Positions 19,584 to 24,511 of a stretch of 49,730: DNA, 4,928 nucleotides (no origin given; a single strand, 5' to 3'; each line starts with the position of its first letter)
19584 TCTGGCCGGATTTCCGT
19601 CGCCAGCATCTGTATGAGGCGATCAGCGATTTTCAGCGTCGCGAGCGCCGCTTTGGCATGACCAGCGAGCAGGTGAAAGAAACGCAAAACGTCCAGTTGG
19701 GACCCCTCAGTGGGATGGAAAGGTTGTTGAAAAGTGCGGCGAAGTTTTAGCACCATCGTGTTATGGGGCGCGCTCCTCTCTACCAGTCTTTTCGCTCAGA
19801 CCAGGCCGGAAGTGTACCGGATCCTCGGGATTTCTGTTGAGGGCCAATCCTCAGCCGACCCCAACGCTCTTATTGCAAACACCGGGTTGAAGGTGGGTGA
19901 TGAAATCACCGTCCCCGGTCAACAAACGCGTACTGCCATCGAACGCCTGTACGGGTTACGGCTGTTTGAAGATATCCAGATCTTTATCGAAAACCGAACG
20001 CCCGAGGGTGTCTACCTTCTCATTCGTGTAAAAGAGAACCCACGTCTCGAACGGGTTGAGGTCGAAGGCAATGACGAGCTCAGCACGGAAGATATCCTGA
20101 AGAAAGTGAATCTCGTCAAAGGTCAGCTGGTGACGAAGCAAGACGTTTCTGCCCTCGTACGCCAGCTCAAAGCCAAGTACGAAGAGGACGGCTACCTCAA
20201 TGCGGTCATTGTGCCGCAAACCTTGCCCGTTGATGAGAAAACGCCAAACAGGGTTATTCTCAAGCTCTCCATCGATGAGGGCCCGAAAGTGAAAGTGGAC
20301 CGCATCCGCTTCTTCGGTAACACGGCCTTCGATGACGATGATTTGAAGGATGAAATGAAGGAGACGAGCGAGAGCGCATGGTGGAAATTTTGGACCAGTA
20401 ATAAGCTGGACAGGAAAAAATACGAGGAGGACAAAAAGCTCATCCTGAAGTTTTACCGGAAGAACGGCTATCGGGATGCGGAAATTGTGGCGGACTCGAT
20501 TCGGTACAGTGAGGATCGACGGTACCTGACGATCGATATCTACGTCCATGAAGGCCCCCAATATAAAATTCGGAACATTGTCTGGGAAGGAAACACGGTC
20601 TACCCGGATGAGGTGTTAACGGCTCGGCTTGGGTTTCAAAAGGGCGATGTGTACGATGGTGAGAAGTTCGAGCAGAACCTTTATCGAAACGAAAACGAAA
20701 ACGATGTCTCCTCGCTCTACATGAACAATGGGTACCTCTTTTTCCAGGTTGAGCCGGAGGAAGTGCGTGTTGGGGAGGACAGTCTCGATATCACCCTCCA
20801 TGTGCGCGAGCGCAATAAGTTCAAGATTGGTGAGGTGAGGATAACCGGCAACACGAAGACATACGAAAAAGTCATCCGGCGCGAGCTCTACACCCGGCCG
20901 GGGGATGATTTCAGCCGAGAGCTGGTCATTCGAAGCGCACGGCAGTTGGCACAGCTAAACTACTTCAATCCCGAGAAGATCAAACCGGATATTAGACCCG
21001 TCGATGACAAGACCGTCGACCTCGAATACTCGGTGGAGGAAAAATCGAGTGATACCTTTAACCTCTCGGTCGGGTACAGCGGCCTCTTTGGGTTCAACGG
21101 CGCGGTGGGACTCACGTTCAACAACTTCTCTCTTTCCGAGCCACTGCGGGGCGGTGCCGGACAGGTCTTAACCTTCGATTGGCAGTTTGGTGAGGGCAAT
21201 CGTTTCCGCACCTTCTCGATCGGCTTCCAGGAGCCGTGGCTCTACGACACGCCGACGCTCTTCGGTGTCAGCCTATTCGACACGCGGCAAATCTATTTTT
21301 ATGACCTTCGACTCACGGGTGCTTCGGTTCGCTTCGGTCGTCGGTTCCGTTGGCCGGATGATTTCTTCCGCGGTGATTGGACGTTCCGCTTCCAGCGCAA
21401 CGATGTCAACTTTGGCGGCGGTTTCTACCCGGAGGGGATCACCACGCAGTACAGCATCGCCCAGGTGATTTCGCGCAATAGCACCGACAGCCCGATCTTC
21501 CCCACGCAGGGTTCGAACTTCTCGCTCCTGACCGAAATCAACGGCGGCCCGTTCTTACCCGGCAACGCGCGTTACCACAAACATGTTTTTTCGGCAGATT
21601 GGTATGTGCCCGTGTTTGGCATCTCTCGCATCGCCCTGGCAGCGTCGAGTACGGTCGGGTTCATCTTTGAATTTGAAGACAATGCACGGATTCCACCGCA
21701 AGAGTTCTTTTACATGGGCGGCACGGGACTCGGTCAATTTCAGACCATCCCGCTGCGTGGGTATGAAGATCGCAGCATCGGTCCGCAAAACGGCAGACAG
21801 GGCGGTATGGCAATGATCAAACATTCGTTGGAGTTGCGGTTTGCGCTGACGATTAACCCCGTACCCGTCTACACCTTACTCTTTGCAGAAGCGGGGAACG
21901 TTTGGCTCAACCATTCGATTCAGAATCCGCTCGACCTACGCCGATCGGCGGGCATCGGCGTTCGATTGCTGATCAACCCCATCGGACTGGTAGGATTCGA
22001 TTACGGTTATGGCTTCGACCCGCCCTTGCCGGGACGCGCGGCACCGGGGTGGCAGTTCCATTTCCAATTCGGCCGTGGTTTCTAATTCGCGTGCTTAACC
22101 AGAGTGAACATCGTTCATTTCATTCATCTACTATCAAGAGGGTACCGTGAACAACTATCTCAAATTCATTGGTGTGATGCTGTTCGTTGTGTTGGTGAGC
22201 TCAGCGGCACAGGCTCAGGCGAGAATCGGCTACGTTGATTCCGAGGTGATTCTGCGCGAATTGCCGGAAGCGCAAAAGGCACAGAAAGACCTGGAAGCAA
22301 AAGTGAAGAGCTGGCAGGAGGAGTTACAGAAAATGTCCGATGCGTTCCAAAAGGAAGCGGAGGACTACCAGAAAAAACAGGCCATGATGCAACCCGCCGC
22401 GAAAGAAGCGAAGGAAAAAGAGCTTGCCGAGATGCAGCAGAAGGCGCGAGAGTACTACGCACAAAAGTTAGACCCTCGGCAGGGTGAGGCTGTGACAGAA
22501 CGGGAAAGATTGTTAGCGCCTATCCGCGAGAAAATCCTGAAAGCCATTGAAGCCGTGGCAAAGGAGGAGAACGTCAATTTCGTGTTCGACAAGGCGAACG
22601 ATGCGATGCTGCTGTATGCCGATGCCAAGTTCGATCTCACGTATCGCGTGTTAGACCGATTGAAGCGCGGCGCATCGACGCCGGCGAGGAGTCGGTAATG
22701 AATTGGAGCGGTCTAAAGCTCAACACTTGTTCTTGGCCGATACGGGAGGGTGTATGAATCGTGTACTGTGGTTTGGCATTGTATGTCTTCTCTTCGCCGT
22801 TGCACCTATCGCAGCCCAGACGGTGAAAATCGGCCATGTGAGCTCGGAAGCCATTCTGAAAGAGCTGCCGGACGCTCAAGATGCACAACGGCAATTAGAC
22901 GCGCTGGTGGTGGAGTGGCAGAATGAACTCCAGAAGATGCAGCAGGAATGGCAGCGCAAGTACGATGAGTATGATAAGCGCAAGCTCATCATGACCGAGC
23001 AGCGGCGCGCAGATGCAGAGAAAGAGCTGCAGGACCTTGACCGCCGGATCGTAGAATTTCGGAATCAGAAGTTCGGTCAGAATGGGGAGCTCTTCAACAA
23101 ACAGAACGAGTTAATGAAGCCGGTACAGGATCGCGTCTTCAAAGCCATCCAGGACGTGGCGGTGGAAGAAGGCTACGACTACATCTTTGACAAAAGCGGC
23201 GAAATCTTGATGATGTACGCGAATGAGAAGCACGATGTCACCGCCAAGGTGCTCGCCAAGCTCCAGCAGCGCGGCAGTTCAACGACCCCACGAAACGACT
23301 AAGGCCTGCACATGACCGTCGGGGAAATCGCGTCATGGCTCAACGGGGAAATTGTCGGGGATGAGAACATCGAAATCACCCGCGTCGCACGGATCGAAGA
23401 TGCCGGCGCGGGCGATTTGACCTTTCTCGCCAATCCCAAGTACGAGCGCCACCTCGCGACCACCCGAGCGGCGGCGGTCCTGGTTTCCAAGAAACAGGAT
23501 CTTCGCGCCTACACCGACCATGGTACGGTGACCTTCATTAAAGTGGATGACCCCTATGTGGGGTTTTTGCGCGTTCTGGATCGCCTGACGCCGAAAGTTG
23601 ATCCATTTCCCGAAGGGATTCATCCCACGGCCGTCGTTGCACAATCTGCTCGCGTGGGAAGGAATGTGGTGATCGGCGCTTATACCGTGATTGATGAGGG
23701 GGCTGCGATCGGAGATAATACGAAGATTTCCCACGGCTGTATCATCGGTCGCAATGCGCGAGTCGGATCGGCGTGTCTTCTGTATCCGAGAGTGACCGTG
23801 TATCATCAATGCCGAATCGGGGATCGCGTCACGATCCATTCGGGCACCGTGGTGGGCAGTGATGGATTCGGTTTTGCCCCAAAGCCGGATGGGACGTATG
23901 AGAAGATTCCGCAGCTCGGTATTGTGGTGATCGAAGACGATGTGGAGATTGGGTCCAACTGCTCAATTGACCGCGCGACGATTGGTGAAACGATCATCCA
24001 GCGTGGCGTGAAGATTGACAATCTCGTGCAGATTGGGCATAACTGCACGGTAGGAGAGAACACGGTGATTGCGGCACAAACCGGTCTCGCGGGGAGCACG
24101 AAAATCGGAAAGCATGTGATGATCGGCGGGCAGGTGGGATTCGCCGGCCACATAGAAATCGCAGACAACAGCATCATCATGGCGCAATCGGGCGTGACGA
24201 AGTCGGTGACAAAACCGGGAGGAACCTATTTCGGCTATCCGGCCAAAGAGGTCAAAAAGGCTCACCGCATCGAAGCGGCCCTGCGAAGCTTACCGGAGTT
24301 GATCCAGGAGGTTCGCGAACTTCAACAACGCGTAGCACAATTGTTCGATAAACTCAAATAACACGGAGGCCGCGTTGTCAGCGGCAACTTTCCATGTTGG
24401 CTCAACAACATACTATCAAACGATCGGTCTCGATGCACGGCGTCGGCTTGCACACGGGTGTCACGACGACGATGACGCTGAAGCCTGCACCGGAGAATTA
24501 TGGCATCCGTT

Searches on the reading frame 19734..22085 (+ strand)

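Call 79: search_protein_families(library=pfam, proteins=[window:19734-22085:+], max_evalue=0.00001)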
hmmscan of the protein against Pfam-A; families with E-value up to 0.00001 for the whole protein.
window:19734-22085:+ (783 aa): 4 families
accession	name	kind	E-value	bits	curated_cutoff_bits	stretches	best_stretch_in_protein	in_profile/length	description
PF07244.20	POTRA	-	5.3e-55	184.5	21.3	4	277-360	1-79/79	Surface antigen variable number repeat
PF01103.29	Omp85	-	2.4e-36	126.3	24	1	474-782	4-324/325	Omp85 superfamily domain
PF08479.16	POTRA_2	-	3.2e-11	43.4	24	1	105-161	3-59/76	POTRA domain, ShlB-type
PF08478.15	POTRA_1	-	2.1e-08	34.7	23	0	105-147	3-45/69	POTRA domain, FtsQ-type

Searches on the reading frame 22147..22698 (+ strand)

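Call 79: search_protein_families(library=pfam, proteins=[window:22147-22698:+], max_evalue=0.00001)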
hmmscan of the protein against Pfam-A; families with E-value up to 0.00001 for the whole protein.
window:22147-22698:+ (183 aa): 1 family
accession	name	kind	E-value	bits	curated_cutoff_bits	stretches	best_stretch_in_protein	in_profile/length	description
PF03938.19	OmpH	-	2.6e-34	118.9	32.4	1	26-172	1-141/141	Outer membrane protein (OmpH-like)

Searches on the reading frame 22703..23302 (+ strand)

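Call 80: search_protein_families(library=pfam, proteins=[window:22703-23302:+], max_evalue=0.00001)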
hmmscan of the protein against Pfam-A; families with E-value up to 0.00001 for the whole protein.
window:22703-23302:+ (199 aa): 1 family
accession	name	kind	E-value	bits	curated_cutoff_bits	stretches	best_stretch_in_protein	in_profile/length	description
PF03938.19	OmpH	-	1.3e-38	132.8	32.4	1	42-187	1-141/141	Outer membrane protein (OmpH-like)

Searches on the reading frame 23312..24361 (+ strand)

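Call 79: search_protein_families(library=pfam, proteins=[window:23312-24361:+], max_evalue=0.00001)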
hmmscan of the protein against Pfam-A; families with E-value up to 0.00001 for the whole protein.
window:23312-24361:+ (349 aa): 5 families
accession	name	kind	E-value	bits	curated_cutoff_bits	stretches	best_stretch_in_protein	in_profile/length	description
PF00132.30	Hexapep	-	3.4e-35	118.7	27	4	148-182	1-35/36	Bacterial transferase hexapeptide (six repeats)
PF04613.19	LpxD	-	7.2e-22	77.4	30.8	1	19-89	1-68/70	UDP-3-O-[3-hydroxymyristoyl] glucosamine N-acyltransferase, LpxD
PF25084.1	LbH_EIF2B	-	8.9e-14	51.8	54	1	107-179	10-85/105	EIF2B subunit epsilon LbH domain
PF14602.12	Hexapep_2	-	5.4e-09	36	27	0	114-146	3-33/34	Hexapeptide repeat of succinyl-transferase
PF25087.1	GMPPB_C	-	1.1e-07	32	39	1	107-184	5-80/110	GMPPB C-terminal domain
